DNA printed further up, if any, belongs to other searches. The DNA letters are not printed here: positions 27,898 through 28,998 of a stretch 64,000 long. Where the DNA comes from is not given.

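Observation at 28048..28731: Orphan low-GC 227-aa beta-rich protein with gasdermin-N-like sequence landmarks and no adjacent protease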

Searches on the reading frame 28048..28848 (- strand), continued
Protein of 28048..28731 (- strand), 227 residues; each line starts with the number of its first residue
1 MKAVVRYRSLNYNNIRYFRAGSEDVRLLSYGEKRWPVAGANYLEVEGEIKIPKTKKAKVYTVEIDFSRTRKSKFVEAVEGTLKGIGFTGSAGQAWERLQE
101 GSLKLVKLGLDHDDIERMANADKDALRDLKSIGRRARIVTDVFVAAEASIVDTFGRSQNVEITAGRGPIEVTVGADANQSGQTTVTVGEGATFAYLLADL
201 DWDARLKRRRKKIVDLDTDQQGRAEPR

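Call 44: find_encoding_contigs(protein=P0159, flank=8000, max_places=3)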
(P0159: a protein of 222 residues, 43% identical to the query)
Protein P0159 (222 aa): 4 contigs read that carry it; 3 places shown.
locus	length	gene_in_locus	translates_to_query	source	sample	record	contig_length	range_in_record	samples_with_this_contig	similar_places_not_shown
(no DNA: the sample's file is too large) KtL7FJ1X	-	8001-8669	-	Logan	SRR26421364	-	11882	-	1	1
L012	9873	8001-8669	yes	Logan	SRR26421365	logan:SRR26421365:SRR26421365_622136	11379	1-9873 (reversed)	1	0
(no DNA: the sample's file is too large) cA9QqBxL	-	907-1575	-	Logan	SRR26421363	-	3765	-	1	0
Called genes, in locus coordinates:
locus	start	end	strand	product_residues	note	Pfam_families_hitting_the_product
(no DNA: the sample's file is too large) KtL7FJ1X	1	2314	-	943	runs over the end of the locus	-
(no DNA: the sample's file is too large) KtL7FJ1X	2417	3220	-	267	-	-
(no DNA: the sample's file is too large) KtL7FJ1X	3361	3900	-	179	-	PF13563:2_5_RNA_ligase2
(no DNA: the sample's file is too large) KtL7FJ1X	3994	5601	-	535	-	PF00082:Peptidase_S8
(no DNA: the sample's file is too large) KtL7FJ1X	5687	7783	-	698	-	PF00515:TPR_1 (faint), PF07719:TPR_2 (faint), PF13181:TPR_8 (faint), PF13424:TPR_12 (faint), PF13432:TPR_16 (faint), PF17874:TPR_MalT (faint)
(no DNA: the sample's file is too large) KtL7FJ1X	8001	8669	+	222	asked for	-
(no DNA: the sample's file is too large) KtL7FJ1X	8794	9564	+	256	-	-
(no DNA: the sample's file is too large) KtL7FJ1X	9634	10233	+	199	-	-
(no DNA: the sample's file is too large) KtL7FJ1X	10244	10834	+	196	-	-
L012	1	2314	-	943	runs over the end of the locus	-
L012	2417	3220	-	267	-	-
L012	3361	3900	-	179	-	PF13563:2_5_RNA_ligase2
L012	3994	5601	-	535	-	PF00082:Peptidase_S8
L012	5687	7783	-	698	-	PF00515:TPR_1 (faint), PF07719:TPR_2 (faint), PF13181:TPR_8 (faint), PF13424:TPR_12 (faint), PF13432:TPR_16 (faint), PF17874:TPR_MalT (faint)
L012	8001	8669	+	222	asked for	-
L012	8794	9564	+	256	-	-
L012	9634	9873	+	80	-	?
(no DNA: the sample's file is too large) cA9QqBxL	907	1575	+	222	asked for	-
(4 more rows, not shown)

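Call 45: find_encoding_contigs(protein=P0166, flank=8000, max_places=3)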
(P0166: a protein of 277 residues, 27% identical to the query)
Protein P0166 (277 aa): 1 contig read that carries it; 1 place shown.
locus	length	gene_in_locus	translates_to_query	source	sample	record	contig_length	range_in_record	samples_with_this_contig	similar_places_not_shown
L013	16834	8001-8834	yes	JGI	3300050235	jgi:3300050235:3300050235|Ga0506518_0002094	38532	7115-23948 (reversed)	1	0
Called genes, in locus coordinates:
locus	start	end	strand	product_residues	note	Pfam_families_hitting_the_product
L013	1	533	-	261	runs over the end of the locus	-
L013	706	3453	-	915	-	PF00069:Pkinase, PF07714:PK_Tyr_Ser-Thr, PF03109:ABC1 (weak), PF07719:TPR_2 (faint), PF17874:TPR_MalT (weak), PF13424:TPR_12, PF17874:TPR_MalT, PF13424:TPR_12, +5 more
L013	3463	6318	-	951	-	PF00069:Pkinase, PF07714:PK_Tyr_Ser-Thr, PF03109:ABC1 (weak), PF13424:TPR_12 (weak)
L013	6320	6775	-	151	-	PF00583:Acetyltransf_1, PF13508:Acetyltransf_7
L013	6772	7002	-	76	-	-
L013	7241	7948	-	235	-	-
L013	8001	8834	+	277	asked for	-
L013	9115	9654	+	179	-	PF07638:Sigma70_ECF, PF08281:Sigma70_r4_2, PF04545:Sigma70_r4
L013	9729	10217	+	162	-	PF07638:Sigma70_ECF, PF04545:Sigma70_r4, PF08281:Sigma70_r4_2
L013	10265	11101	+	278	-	-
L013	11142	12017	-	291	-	-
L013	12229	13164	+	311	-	PF13424:TPR_12 (faint), PF07719:TPR_2 (faint), PF14559:TPR_19 (faint)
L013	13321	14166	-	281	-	-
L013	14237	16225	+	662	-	PF02518:HATPase_c, PF00204:DNA_gyraseB, PF01751:Toprim, PF00986:DNA_gyraseB_C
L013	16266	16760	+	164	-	PF13302:Acetyltransf_3 (weak), PF00583:Acetyltransf_1 (weak)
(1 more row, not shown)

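Call 52: search_protein_families(library=pfam, alignment_id=A4, max_evalue=0.0001)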
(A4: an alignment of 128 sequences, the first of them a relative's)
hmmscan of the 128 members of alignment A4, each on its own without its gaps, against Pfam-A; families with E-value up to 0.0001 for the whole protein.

A. member 1, L003:339-881:+ (180 aa): 1 family
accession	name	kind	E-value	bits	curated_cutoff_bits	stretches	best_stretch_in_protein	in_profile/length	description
PF07670.19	Gate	-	8.6e-14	52.3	29.6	1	50-149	2-102/104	Nucleoside recognition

B. families by the number of members that match (of 128 scanned): 128 families (the first 25 are shown)
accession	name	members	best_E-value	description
PF13424.12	TPR_12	5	2.1e-38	Tetratricopeptide repeat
PF08281.18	Sigma70_r4_2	5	3.6e-12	Sigma-70, region 4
PF00005.33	ABC_tran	4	7.6e-60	ABC transporter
PF07638.17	Sigma70_ECF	4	9.6e-59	ECF sigma factor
PF03411.18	Peptidase_M74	3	4.2e-98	Penicillin-insensitive murein endopeptidase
PF00069.31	Pkinase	3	1.7e-51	Protein kinase domain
PF12698.13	ABC2_membrane_3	3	2.2e-43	ABC-2 family transporter protein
PF07714.23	PK_Tyr_Ser-Thr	3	3.5e-32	Protein tyrosine and serine/threonine kinase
PF01061.29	ABC2_membrane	3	1.2e-25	ABC-2 type transporter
PF07719.23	TPR_2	3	5.3e-25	Tetratricopeptide repeat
PF13304.12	AAA_21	3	8.9e-19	AAA domain, putative AbiEii toxin, Type IV TA system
PF17874.7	TPR_MalT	3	2.4e-18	MalT-like TPR region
PF12679.13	ABC2_membrane_2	3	1.9e-14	ABC-2 family transporter protein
PF04545.22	Sigma70_r4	3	7.1e-09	Sigma-70, region 4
PF03109.22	ABC1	3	1.4e-05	ABC1 atypical kinase-like domain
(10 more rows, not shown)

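Call 60: search_protein_families(library=pfam, proteins=[L012:5687-7783:-, L012:3994-5601:-, L012:8794-9564:+], max_evalue=0.001)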
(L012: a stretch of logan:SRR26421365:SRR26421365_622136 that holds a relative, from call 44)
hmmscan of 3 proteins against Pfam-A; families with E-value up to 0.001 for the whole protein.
L012:5687-7783:- (698 aa): 8 families
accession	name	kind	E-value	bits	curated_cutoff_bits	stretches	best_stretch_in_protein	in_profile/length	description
PF13424.12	TPR_12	-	6.3e-13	49.2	30.1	1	571-637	3-71/77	Tetratricopeptide repeat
PF07719.23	TPR_2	-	3.2e-11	42.9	27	0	575-599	5-29/34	Tetratricopeptide repeat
PF00515.34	TPR_1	-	1.9e-10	40.5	27.8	1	576-599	6-29/34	Tetratricopeptide repeat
PF13181.12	TPR_8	-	2.4e-09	37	25.7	0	572-600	2-30/34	Tetratricopeptide repeat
PF13432.12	TPR_16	-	3e-07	31.2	32.7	0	407-466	3-58/65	Tetratricopeptide repeat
PF17874.7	TPR_MalT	-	4.2e-07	30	45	1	506-676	14-186/336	MalT-like TPR region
PF13374.12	TPR_10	-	0.0001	22.6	27.5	0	576-601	7-32/42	Tetratricopeptide repeat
PF14559.12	TPR_19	-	0.00046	20.9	25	0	363-409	19-67/68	Tetratricopeptide repeat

L012:3994-5601:- (535 aa): 1 family
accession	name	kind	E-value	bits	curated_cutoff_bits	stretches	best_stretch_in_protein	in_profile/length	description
PF00082.27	Peptidase_S8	-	1.3e-18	67.8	21.8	1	269-523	1-270/288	Subtilase family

L012:8794-9564:+ (256 aa): 1 family
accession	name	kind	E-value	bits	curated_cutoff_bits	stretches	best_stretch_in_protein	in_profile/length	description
PF00353.25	HemolysinCabind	-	2e-56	187.9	23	8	153-187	2-36/36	RTX calcium-binding nonapeptide repeat (4 copies)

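Call 62: search_protein_families(library=padloc, alignment_id=A4, max_evalue=0.00001)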
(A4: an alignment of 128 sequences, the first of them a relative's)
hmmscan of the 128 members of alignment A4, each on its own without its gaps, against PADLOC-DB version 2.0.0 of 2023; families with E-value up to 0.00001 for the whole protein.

A. member 1, L003:339-881:+ (180 aa): 0 families

B. families by the number of members that match (of 128 scanned): 54 families (the first 25 are shown)
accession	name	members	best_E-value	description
PDLC04135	mad3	4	3e-44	mads_3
PDLC04140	mad8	4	4.4e-18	mads_8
PDLC04061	PD-T4-6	3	4.7e-100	-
PDLC04042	PD-T4-6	3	6.6e-95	-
PDLC04053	PD-T4-6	3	9.8e-93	-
PDLC04060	PD-T4-6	3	7.1e-89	-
PDLC04043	PD-T4-6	3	9.8e-89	-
PDLC04052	PD-T4-6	3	7.8e-85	-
PDLC04054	PD-T4-6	3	2.1e-81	-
PDLC04039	PD-T4-6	3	6.3e-79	-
PDLC04040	PD-T4-6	3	1.7e-78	-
PDLC04041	PD-T4-6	3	7.9e-76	-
PDLC04047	PD-T4-6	3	8.5e-76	-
PDLC01088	C3a189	3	5.6e-75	kinase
PDLC04138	mad6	3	1.5e-74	mads_6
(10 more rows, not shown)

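Call 68: search_dna_similar(query=window:28048-28731:-, collection=plasmids, mode=protein, max_evalue=0.001)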
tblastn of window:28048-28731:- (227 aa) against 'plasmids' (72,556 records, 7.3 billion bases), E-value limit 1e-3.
No match.

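Call 69: search_dna_similar(query=window:28048-28731:-, collection=phages, mode=protein, max_evalue=0.001)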
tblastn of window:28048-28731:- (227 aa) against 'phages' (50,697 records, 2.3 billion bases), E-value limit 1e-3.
No match.

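Call 70: fold_search(model_id=the predicted structure, library=viral)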
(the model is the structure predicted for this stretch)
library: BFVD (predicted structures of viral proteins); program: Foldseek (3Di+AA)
matches with E <= 10: 273; with E <= 0.001: 0
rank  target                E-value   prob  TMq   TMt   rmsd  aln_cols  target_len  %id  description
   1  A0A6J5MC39            5.1e-01  0.12  0.15  0.21  10.7       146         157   10  Uncharacterized protein [uncultured Caudovirales phage]
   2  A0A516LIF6            7.2e-01  0.09  0.16  0.20   9.3       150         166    8  (no name in the UniProt tables at hand)
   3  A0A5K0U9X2            7.6e-01  0.07  0.19  0.05  16.6       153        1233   10  Peptidase [Yasminevirus sp. GU-2018]
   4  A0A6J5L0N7            1.1e+00  0.08  0.15  0.25  11.9       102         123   11  DNA polymerase III, beta chain, N-terminal [uncultured Caudovirales phage]
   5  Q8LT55                1.3e+00  0.06  0.15  0.19  10.5       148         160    8  N-acetyltransferase domain-containing protein [Vibrio phage VpV262]
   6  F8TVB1                1.4e+00  0.30  0.13  0.35   4.3        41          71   12  (no name in the UniProt tables at hand)
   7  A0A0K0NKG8            1.5e+00  0.20  0.15  0.11   4.3        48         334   14  Uncharacterized protein [Gordonia phage GMA3]
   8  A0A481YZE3            1.7e+00  0.15  0.15  0.26   8.1        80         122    5  Uncharacterized protein [Marseillevirus LCMAC202]
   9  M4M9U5                1.7e+00  0.08  0.14  0.34  16.3       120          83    7  (no name in the UniProt tables at hand)
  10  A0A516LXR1            1.8e+00  0.12  0.13  0.33  10.3        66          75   12  (no name in the UniProt tables at hand)
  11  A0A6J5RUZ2            1.8e+00  0.08  0.18  0.25  10.3       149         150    8  Uncharacterized protein [uncultured Caudovirales phage]
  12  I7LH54                1.9e+00  0.07  0.10  0.25  12.6        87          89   15  Uncharacterized protein [Yersinia phage phiR1-RT]
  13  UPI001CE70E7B         2.0e+00  0.04  0.10  0.04   7.7        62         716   13  (no name look-up for this kind of identifier)
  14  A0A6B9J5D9            2.0e+00  0.02  0.10  0.17  14.9       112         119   10  Uncharacterized protein [Erwinia phage Hena1]
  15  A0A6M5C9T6            2.1e+00  0.10  0.10  0.09   2.8        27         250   26  DNA N-6-adenine-methyltransferase [Shigella phage 2019SD1]
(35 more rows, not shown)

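Call 81: search_solved_structures(query=A6, max_evalue=10, show_alignments=0)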
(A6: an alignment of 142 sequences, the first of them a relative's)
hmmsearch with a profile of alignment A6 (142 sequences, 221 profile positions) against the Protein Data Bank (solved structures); distinct sequences matched with E-value up to 10: 11.
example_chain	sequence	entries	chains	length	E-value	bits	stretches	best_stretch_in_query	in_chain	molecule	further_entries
23bb_A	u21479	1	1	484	4.3e-05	26.1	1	67-202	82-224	Gasdermin-D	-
23bd_A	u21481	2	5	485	4.3e-05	26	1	67-202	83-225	Gasdermin-D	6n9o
6vfe_A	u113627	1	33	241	5.1e-05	25.8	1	66-202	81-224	Gasdermin-D, N-terminal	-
6n9n_A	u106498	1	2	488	0.00036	23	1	78-202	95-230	Gasdermin-D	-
6vie_C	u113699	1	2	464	0.00037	23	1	78-202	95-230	Gasdermin-D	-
7z1x_A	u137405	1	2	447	0.019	17.4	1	67-202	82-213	Gasdermin-D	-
7ccc_B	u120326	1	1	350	0.029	16.8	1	58-129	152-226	Twinfilin-1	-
6cb8_A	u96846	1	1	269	0.096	15.1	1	76-195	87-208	Gasdermin-A3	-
8jyv_A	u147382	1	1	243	0.11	14.9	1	137-200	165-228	Gasdermin pore forming domain-containing protein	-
8jyw_A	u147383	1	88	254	0.12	14.8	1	137-200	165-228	Gasdermin pore forming domain-containing protein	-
5b5r_A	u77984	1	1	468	0.32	13.4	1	76-195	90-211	Gasdermin-A3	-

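Call 89: predict_structure(alignment_id=A6)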
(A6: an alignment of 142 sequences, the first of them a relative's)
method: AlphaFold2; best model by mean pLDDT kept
length: 225 residues; sequences in the alignment: 142
mean_pLDDT: 93.0   pTM: 0.90
mean pLDDT of the five models: 93.0, 92.1, 91.6, 91.5, 89.5
residues with pLDDT >= 90: 179; 70-90: 37; 50-70: 8; < 50: 1
segments of 3 or more residues with pLDDT < 50: none
pLDDT, mean of each block of 10 residues (from residue 1): 90 97 97 97 98 92 95 94 93 96 96 97 98 98 96 83 84 70 84 97 98 98 86
secondary structure, 60 per line:
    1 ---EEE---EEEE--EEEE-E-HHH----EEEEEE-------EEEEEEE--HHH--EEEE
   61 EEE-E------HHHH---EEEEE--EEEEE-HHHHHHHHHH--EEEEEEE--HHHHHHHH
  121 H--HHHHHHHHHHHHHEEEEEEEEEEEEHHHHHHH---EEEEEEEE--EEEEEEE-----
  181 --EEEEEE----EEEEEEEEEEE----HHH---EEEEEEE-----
elements in order: E4-6 E10-13 E16-19 E30-35 E43-49 E57-63 H72-75 E79-83 E86-90 H92-101 E104-110 H113-121 H124-136 E137-148 H149-155 E159-166 E169-175 E183-188 E193-203 E214-220

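Call 91: fold_search(model_id=the predicted structure, library=pdb)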
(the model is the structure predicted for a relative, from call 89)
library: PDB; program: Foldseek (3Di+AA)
matches with E <= 10: 207; with E <= 0.001: 0
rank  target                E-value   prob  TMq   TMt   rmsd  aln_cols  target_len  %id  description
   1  8jyv                  4.9e-03  0.93  0.36  0.34  13.7       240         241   12  Crystal structure of the gasdermin from Trichoplax adhaerens (released 2024-05-01)
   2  9pe0_A                1.4e-02  0.30  0.24  0.23  22.6       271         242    9  CryoEM structure of the GSDME pore, C27 (released 2026-03-25)
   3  6cb8                  1.6e-02  0.47  0.29  0.28  17.9       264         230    9  Cryo-EM structure of the Gasdermin A3 membrane pore (released 2018-04-25)
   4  8jyw_A                6.8e-02  0.35  0.29  0.27  21.8       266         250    9  Cryo-EM structure of the gasdermin pore from Trichoplax adhaerens (released 2024-05-01)
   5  8gtn_A                1.1e-01  0.21  0.26  0.27  17.7       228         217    6  Cryo-EM structure of the gasdermin B pore (released 2023-04-12)
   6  6n9n_A                1.8e-01  0.33  0.30  0.20   9.6       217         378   10  Crystal structure of murine GSDMD (released 2019-06-05)
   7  6n9n_B                2.5e-01  0.21  0.20  0.13  10.0       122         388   14  Crystal structure of murine GSDMD (released 2019-06-05)
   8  2nti_E                6.3e-01  0.06  0.14  0.13  15.5       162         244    7  Crystal structure of PCNA123 heterotrimer. (released 2007-12-18)
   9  5njl                  7.1e-01  0.03  0.13  0.10  22.5       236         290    9  Cwp2 from Clostridium difficile (released 2017-07-05)
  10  4tsz_F                7.9e-01  0.06  0.16  0.11  13.2       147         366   10  Crystal structure of DNA polymerase sliding clamp from Pseudomonas aeruginosa with ligand (released 2014-09-10)
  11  2zvl_E                7.9e-01  0.05  0.13  0.12  16.0       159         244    8  Crystal structure of PCNA in complex with DNA polymerase kappa fragment (released 2009-02-10)
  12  3p87_A                8.4e-01  0.06  0.13  0.12  15.8       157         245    8  Structure of human PCNA bound to RNASEH2B PIP box peptide (released 2011-02-02)
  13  4tsz_A                9.9e-01  0.06  0.16  0.11  13.1       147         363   10  Crystal structure of DNA polymerase sliding clamp from Pseudomonas aeruginosa with ligand (released 2014-09-10)
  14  2ix2_B                1.1e+00  0.05  0.14  0.13  14.3       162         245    7  Crystal structure of the heterotrimeric PCNA from Sulfolobus solfataricus (released 2006-10-04)
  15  6v8i_AG               1.1e+00  0.06  0.14  0.06  19.8       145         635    6  Composite atomic model of the Staphylococcus aureus phage 80alpha baseplate (released 2020-03-04)
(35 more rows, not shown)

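Call 92: search_protein_families(library=pfam, alignment_id=A6, max_evalue=0.001)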
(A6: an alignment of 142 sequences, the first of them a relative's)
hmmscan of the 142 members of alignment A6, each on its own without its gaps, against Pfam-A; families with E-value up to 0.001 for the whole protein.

A. member 1, P0160 (225 aa): 0 families

B. families by the number of members that match (of 142 scanned): 1 family
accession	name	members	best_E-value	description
PF04598.17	Gasdermin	20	1.2e-09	Gasdermin pore forming domain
